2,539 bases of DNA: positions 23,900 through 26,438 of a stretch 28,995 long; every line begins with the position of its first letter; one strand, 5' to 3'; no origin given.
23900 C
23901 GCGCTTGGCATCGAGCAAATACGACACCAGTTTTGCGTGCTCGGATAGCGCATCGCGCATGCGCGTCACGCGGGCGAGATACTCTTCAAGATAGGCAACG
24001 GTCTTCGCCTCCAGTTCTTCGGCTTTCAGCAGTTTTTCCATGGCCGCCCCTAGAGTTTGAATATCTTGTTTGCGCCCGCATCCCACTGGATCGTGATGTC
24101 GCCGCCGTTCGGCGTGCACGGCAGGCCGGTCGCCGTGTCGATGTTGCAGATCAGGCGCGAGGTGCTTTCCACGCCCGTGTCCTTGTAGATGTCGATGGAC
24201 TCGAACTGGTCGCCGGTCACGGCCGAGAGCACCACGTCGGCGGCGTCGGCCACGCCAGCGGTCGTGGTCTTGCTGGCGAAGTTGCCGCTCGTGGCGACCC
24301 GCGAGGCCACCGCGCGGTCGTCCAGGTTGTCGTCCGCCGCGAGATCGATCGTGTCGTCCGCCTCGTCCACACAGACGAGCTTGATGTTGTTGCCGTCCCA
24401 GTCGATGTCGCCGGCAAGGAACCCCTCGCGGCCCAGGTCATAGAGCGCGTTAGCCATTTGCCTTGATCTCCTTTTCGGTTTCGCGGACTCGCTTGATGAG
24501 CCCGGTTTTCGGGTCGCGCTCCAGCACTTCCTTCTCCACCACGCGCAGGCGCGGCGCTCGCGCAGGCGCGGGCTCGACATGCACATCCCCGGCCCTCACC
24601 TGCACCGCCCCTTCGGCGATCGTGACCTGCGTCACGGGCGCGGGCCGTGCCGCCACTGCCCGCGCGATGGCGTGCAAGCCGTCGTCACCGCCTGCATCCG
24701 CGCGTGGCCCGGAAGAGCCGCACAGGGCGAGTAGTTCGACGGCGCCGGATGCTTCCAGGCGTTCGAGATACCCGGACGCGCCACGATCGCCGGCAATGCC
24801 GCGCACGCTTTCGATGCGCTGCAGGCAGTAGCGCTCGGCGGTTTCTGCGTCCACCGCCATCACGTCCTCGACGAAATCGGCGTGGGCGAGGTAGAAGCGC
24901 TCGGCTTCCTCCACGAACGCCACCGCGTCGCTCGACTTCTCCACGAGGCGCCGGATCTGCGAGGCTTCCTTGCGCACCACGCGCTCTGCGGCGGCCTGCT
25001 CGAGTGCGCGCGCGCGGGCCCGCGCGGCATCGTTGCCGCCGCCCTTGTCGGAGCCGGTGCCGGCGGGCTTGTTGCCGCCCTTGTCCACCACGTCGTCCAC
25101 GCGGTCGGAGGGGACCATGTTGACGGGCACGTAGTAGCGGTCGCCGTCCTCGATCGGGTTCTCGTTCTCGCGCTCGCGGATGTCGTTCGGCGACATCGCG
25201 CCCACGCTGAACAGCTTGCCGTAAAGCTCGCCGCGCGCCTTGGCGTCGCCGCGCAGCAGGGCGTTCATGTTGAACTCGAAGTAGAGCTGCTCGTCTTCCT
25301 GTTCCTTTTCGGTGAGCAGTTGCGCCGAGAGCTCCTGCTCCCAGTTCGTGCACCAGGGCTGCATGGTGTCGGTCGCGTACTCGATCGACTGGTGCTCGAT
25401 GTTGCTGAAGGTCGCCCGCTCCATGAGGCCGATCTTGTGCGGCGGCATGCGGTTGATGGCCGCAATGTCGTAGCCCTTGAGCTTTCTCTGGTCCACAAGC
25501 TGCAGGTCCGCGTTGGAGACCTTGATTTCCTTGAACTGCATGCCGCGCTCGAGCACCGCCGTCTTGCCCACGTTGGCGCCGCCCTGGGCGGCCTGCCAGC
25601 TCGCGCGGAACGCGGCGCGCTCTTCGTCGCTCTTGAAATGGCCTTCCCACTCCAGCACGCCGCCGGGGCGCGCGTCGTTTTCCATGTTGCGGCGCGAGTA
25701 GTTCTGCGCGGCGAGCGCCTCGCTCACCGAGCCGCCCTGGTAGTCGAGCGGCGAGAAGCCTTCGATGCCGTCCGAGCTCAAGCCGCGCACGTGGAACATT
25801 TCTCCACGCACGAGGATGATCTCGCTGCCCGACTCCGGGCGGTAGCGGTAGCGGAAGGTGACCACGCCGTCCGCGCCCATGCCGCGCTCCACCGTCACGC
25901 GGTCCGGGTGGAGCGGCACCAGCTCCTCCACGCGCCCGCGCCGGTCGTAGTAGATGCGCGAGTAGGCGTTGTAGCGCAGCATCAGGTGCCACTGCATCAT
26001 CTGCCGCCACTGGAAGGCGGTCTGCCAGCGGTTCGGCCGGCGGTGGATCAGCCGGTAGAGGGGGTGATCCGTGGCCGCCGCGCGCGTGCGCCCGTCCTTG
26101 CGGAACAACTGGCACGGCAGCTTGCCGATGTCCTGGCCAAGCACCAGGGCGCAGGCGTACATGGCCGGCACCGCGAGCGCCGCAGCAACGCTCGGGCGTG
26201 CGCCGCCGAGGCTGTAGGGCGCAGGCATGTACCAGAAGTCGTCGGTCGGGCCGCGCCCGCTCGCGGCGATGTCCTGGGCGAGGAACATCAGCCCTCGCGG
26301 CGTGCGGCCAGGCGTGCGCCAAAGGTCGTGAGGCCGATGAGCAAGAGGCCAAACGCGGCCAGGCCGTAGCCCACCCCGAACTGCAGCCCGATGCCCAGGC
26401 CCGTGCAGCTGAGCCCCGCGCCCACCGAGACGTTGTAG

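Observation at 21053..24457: Six-gene structural-looking cassette inserted between portal and prohead protease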

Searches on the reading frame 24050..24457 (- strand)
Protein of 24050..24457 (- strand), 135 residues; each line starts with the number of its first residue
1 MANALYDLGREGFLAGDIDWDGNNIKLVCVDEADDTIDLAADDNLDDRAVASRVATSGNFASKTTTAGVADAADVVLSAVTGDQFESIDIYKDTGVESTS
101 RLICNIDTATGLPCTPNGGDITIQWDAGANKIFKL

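Call 3: search_protein_families(library=pfam, proteins=[window:24050-24457:-], max_evalue=0.01)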
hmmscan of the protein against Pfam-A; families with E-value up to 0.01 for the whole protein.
window:24050-24457:- (135 aa): 0 families

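Call 4: search_protein_families(library=phrogs, proteins=[window:24050-24457:-], max_evalue=0.01)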
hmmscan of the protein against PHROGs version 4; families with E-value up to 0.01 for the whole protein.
window:24050-24457:- (135 aa): 1 family
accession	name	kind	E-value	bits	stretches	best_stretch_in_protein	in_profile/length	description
phrog_644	-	unknown function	1e-34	120.9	1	1-135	4-144/174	-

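Call 7: search_dna_similar(query=window:24050-24457:-, collection=phages, mode=protein, max_rows=40, rows=spread)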
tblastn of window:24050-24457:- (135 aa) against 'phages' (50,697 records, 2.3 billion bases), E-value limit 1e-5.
Records with a match: 171; places in all: 171; records where one place covers at least 80% of the query: 171.
Best place of each record, by identity: 60-80% 6; <60% 165.
By first word of the organism name: Mycobacterium 126; Pseudomonas 37; Xanthomonas 2; Bacillus 1; Shewanella 1; Pseudoalteromonas 1; uncultured 1; Desulfofustis 1; Virus 1.
By host as written in the record: Mycobacterium smegmatis mc2 155 70; Pseudomonas aeruginosa 17; Mycobacterium smegmatis mc#155 13; - 12; Mycobacterium smegmatis mc2155 8; Pseudomonas aeruginosa PAO1 4; Mycobacterium sp. 3; Mycolicibacterium smegmatis MC2 155 2; and 35 more.
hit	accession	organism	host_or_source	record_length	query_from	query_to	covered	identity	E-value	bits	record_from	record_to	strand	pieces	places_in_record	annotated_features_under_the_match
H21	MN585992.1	Mycobacterium phage MaryV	Mycobacterium smegmatis mc2 155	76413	1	135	100%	62.2%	7e-27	109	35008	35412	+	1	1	46: hypothetical protein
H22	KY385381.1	Mycobacterium phage EniyanLRS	Mycolicibacterium smegmatis MC2 155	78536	1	135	100%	62.2%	9e-27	109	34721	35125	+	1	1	43: hypothetical protein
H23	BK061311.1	Mycobacterium phage prophiFSIL01-1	Mycobacteroides abscessus subsp. ...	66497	1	135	100%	58.5%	3e-26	107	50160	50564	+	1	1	71: hypothetical protein | 72: hypothetical protein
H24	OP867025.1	Mycobacterium phage Clarkson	Mycobacterium smegmatis mc#155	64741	1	135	100%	54.8%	1e-24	103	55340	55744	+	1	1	96: hypothetical protein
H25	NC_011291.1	Mycobacterium phage Brujita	Mycobacterium smegmatis mc2 155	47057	1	125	93%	58.4%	8e-16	78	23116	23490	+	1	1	23: gp23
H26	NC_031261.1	Mycobacterium phage Shipwreck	Mycobacterium smegmatis mc2 155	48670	1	125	93%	58.4%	8e-16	78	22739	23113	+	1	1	22: hypothetical protein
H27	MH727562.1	Mycobacterium phage VasuNzinga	Mycobacterium smegmatis mc2 155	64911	1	135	100%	54.1%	1e-23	100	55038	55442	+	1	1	93: hypothetical protein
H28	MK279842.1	Mycobacterium phage Raela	Mycobacterium smegmatis mc2 155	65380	1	135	100%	53.3%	2e-24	102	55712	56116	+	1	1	97: hypothetical protein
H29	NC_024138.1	Mycobacterium phage MosMoris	Mycobacterium smegmatis mc2 155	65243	1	135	100%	53.3%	2e-24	102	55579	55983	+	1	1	91: hypothetical protein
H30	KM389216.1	Pseudomonas phage F_ET605sp/Pa1651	-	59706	1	135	100%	52.6%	1e-24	103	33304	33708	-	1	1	record has no annotation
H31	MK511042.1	Pseudomonas phage vB_Pae_CF126a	Pseudomonas aeruginosa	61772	1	135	100%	52.6%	1e-24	103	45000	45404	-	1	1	hypothetical protein (x2)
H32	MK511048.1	Pseudomonas phage vB_Pae_BR320a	Pseudomonas aeruginosa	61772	1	135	100%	52.6%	1e-24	103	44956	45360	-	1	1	hypothetical protein (x2)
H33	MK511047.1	Pseudomonas phage vB_Pae_BR319b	Pseudomonas aeruginosa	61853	1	135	100%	52.6%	1e-24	103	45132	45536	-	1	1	hypothetical protein (x2)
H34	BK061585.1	Pseudomonas phage vB_PaeP-D14I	Pseudomonas aeruginosa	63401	1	135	100%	52.6%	1e-24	103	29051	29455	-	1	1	phage protein | Bacteriophage control infection protein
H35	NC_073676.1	Pseudomonas phage Epa33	Pseudomonas sp.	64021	1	135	100%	52.6%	1e-24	103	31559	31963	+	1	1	heat shock protein | CsrA-like regulator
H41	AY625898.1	Pseudomonas phage F116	-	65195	1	135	100%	51.9%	3e-24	102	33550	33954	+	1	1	unknown (x2)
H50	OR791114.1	Pseudoalteromonas phage vB_PalP_Y7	Pseudoalteromonas sp. Y7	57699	1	134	99%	50.0%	5e-24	101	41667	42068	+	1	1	minor tail subunit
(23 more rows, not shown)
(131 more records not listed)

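Call 9: get_annotated_region(hit=H41, flank=6000)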
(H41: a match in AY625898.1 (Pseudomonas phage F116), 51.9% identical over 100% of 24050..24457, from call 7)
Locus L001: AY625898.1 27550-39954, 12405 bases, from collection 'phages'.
description: Pseudomonas phage F116, complete genome.
organism: Pseudomonas phage F116 (NCBI taxid 2679904)
taxonomy: Viruses; Duplodnaviria; Heunggongvirae; Uroviricota; Caudoviricetes; Hollowayvirus; Hollowayvirus F116
host: -; source: -; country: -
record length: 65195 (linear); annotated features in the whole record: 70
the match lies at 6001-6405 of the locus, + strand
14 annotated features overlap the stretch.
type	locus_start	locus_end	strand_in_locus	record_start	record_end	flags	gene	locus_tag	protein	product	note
CDS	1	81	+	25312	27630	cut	-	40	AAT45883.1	portal protein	-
CDS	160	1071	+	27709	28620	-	-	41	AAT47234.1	unknown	-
CDS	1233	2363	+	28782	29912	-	-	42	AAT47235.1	unknown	-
CDS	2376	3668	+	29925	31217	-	-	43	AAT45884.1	virion structural protein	-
CDS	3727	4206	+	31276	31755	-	-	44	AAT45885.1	virion structural protein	-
CDS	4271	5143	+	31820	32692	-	-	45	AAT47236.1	unknown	-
CDS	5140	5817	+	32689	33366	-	-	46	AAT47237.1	unknown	-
CDS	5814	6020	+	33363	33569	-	-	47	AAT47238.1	unknown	-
CDS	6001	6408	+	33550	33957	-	-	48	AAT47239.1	unknown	-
CDS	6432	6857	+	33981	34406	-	-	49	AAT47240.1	unknown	-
CDS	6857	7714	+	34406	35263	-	-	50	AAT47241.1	unknown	-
CDS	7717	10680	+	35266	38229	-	-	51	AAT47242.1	unknown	-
CDS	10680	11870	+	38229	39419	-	-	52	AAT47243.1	unknown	-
CDS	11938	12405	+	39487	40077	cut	-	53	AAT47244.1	unknown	-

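Call 10: get_annotated_region(hit=H21, flank=6000)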
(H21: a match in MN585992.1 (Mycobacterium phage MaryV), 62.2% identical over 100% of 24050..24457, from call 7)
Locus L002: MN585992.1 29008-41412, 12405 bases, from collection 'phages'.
description: Mycobacterium phage MaryV, complete genome.
organism: Mycobacterium phage MaryV (NCBI taxid 2656593)
taxonomy: Viruses; Duplodnaviria; Heunggongvirae; Uroviricota; Caudoviricetes; Vilmaviridae; Wildcatvirus; Mycobacterium virus Wildcat
host: Mycobacterium smegmatis mc2 155; source: soil; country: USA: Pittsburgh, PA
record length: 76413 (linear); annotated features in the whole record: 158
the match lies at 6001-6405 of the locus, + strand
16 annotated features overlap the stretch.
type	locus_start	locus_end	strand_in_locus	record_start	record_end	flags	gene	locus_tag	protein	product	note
CDS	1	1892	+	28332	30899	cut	43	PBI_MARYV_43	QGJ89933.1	minor tail protein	-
CDS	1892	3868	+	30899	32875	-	44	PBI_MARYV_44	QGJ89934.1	minor tail protein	-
CDS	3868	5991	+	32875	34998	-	45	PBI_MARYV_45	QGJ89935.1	minor tail protein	-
CDS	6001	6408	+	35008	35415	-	46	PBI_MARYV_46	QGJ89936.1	hypothetical protein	-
CDS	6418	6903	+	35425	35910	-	47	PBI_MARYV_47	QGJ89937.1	hypothetical protein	-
CDS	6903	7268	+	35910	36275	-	48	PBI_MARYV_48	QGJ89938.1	hypothetical protein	-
CDS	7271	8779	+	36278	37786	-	49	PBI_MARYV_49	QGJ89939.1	lysin A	-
CDS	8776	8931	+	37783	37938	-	50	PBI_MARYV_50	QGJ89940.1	hypothetical protein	-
CDS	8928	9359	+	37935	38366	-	51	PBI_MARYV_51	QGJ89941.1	membrane protein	-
CDS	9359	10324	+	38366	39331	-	52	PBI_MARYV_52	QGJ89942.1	lysin B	-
CDS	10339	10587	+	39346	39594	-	53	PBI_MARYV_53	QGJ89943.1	glutaredoxin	-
CDS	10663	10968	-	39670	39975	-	54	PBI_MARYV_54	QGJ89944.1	hypothetical protein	-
CDS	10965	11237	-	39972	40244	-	55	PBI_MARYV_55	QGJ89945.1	hypothetical protein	-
CDS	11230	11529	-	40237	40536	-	56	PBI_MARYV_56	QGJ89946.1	hypothetical protein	-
CDS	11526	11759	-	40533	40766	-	57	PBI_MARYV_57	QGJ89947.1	hypothetical protein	-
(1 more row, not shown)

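Call 11: get_annotated_region(hit=H50, flank=6000)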
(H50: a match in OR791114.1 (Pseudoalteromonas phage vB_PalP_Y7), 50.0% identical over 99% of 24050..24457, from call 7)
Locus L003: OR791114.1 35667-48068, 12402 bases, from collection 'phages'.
description: Pseudoalteromonas phage vB_PalP_Y7, complete genome.
organism: Pseudoalteromonas phage vB_PalP_Y7 (NCBI taxid 3096078)
taxonomy: Viruses; Duplodnaviria; Heunggongvirae; Uroviricota; Caudoviricetes
host: Pseudoalteromonas sp. Y7; source: sewage; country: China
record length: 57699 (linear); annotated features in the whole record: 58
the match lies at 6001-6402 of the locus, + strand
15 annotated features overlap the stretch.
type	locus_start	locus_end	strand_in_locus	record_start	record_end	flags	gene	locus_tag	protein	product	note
CDS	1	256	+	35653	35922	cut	-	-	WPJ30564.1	hypothetical protein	-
CDS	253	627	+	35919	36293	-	-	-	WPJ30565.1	hypothetical protein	-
CDS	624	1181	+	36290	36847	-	-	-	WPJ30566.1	hypothetical protein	-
CDS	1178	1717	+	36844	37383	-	-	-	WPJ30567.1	hypothetical protein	-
CDS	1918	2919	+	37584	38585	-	-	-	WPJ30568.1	hypothetical protein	-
CDS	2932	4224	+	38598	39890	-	-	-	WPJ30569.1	major capsid protein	-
CDS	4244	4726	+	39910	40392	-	-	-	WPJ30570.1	hypothetical protein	-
CDS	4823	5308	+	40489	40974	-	-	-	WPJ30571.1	alanyl-tRNA synthetase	-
CDS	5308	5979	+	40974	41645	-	-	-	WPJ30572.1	structural protein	-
CDS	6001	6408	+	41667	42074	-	-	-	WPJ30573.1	minor tail subunit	-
CDS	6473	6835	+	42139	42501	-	-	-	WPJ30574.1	hypothetical protein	-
CDS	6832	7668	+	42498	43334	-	-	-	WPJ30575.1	hypothetical protein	-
CDS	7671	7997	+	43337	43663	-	-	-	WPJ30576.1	hypothetical protein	-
CDS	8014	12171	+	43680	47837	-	-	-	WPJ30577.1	hypothetical protein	-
CDS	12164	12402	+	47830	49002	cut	-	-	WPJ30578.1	structural protein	-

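Call 12: search_solved_structures(query=window:24050-24457:-, max_evalue=1)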
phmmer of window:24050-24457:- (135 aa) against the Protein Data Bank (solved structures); distinct sequences matched with E-value up to 1: 2.
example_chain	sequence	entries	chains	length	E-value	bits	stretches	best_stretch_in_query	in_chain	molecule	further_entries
9d93_Ra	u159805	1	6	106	3.6e-10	43.5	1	30-127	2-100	Tail wing arm, gp31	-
1e6y_B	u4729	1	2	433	0.28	14.7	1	14-85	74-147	METHYL-COENZYME M REDUCTASE I BETA SUBUNIT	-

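Call 17: search_solved_structures(query=window:24050-24457:-, max_evalue=0.001, show_alignments=1)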
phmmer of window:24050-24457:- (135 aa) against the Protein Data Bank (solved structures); distinct sequences matched with E-value up to 0.001: 1.
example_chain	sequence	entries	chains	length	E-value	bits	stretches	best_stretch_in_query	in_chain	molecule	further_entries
9d93_Ra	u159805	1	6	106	3.6e-10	43.5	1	30-127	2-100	Tail wing arm, gp31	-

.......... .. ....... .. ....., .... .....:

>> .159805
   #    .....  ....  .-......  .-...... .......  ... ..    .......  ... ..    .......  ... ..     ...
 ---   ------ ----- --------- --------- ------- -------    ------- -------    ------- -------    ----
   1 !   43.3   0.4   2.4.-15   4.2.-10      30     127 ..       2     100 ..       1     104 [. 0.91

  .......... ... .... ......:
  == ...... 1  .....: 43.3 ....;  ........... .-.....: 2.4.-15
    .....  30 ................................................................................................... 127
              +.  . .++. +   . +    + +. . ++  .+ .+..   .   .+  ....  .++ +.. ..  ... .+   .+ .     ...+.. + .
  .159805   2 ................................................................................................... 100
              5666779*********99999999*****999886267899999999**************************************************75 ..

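Call 39: search_protein_families(library=pfam, proteins=[window:24050-24457:-], max_evalue=1)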
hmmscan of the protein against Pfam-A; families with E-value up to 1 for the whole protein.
window:24050-24457:- (135 aa): 0 families

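Call 48: find_related_loci(query=window:24050-24457:-, collection=viral_contigs, flank=7000)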
Query window:24050-24457:- (135 aa) in viral_contigs; peptide patterns used: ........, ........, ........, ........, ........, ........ (x = any residue, [..] = any of these).
75 stretches matched a pattern; 51 encode a relative of the query (tblastn E <= 1e-3); 51 distinct loci.
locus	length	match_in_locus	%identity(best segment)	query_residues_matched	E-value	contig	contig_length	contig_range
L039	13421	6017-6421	87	1-135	5e-74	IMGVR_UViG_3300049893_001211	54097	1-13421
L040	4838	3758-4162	80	1-135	6e-70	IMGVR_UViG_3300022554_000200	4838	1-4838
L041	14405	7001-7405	82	1-135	5e-70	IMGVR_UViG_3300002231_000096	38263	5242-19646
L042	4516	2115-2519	81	1-135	5e-69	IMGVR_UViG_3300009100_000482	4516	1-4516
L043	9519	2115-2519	81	1-135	5e-69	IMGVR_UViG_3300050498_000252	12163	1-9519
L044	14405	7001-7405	81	1-135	2e-68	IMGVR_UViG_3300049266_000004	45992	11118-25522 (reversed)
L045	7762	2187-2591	81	1-135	7e-68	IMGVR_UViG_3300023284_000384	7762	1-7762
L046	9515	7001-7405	79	1-135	2e-67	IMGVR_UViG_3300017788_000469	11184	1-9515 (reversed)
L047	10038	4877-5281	79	1-135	1e-67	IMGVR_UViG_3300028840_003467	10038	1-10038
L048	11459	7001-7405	79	1-135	1e-67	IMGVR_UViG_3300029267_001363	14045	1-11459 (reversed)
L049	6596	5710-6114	79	1-135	1e-65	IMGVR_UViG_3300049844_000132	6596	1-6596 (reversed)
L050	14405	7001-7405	78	1-135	7e-65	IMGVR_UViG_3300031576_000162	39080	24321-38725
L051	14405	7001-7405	77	1-135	1e-64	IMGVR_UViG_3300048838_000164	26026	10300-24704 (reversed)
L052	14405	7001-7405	79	1-135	4e-64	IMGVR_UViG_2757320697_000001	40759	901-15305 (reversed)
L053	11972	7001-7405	77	1-135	1e-63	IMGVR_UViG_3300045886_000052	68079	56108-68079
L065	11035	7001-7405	65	1-135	6e-51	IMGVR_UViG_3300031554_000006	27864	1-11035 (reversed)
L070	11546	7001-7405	60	1-135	3e-46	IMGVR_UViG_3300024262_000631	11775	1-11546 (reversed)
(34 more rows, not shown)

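Call 93: search_protein_families(library=pfam, proteins=[L043:3456-5066:+, L044:8010-9638:+, L047:7089-8576:+, L050:8495-9727:+, L065:8058-9326:+, L070:8590-10428:+, L041:7824-9455:+, L039:8772-10127:+, L053:4976-6604:+, L047:5924-7078:+], max_evalue=0.01)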
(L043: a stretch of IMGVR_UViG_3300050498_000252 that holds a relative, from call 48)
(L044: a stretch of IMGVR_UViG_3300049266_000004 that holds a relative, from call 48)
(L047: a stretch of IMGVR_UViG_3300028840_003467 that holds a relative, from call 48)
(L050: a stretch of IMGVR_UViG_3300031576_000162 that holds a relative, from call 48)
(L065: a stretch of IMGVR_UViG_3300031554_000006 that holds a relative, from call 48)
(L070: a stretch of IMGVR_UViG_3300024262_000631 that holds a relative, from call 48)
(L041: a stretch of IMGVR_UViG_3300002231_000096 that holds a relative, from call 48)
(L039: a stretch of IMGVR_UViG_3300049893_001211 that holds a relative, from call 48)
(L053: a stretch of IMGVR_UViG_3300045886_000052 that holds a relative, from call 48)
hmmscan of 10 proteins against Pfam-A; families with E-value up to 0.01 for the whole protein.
L043:3456-5066:+ (536 aa): 0 families

L044:8010-9638:+ (542 aa): 0 families

L047:7089-8576:+ (495 aa): 0 families

L050:8495-9727:+ (410 aa): 1 family
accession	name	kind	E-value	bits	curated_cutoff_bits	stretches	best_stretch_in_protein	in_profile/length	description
PF13385.13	Laminin_G_3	-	0.00019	22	27.6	1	102-193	45-132/151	Concanavalin A-like lectin/glucanases superfamily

L065:8058-9326:+ (422 aa): 0 families

L070:8590-10428:+ (612 aa): 2 families
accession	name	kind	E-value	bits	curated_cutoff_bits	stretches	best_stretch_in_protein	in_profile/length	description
PF13385.13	Laminin_G_3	-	1.5e-20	74.3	27.6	1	193-345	1-150/151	Concanavalin A-like lectin/glucanases superfamily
PF10102.14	DUF2341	-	2.8e-08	34.5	23.4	1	65-123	5-62/84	Domain of unknown function (DUF2341)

L041:7824-9455:+ (543 aa): 1 family
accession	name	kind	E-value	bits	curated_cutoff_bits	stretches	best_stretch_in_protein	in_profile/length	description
PF13229.12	Beta_helix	-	0.00033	20.8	25.9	1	243-321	46-120/158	Right handed beta helix region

L039:8772-10127:+ (451 aa): 0 families

L053:4976-6604:+ (542 aa): 1 family
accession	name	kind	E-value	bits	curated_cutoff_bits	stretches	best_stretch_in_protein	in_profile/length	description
PF13385.13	Laminin_G_3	-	9.1e-15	55.5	27.6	1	11-149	6-150/151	Concanavalin A-like lectin/glucanases superfamily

L047:5924-7078:+ (384 aa): 0 families

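Call 105: search_protein_families(library=padloc, proteins=[window:24050-24457:-], max_evalue=0.01)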
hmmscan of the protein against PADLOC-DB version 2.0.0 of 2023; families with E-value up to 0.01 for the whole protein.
window:24050-24457:- (135 aa): 0 families

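Call 106: search_protein_families(library=ncbifam, proteins=[window:24050-24457:-], max_evalue=0.01)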
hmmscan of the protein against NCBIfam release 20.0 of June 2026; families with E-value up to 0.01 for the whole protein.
window:24050-24457:- (135 aa): 0 families

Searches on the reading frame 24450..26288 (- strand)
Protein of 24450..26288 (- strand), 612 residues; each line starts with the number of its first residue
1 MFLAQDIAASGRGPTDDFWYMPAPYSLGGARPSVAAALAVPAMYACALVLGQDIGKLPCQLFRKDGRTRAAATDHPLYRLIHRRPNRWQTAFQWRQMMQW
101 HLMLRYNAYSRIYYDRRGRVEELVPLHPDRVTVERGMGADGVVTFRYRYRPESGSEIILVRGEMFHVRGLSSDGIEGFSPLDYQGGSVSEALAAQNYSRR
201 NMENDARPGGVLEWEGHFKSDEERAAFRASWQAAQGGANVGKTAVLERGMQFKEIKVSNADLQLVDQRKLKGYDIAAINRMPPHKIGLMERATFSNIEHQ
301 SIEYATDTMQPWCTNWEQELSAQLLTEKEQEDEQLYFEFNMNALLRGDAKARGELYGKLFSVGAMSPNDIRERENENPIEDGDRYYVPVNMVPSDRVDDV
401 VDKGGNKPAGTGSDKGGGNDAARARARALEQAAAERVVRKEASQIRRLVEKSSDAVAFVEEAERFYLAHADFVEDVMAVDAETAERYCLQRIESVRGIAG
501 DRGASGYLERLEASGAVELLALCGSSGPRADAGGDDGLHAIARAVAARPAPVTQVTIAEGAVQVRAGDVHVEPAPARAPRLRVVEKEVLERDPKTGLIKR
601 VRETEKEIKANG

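Call 3: search_protein_families(library=pfam, proteins=[window:24450-26288:-], max_evalue=0.01)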
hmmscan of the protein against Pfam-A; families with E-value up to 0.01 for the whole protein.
window:24450-26288:- (612 aa): 1 family
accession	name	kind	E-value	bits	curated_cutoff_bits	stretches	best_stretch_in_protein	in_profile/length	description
PF04860.17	Phage_portal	-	3.3e-95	319.4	39.1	1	41-375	1-321/321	Phage portal protein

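Call 4: search_protein_families(library=phrogs, proteins=[window:24450-26288:-], max_evalue=0.01)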
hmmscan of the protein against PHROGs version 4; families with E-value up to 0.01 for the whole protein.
window:24450-26288:- (612 aa): 8 families
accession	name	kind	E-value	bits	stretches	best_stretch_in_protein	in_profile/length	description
phrog_12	-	head and packaging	2.4e-110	371.4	1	28-465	81-500/646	portal protein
phrog_2662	-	head and packaging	8.2e-73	247.1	1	9-470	30-504/717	portal protein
phrog_5929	-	head and packaging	1.1e-58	199.2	1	193-400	3-208/228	portal protein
phrog_11323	-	unknown function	7.1e-34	117.7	1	288-399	4-114/130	-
phrog_2271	-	head and packaging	3.5e-28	98.8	1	33-388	45-395/859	portal protein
phrog_21454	-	unknown function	2.5e-17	64.1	1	221-388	10-172/320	-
phrog_934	-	tail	0.0014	17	1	422-565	53-198/1988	tail length tape measure protein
phrog_9856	-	unknown function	0.0021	18.1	1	35-147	47-157/223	-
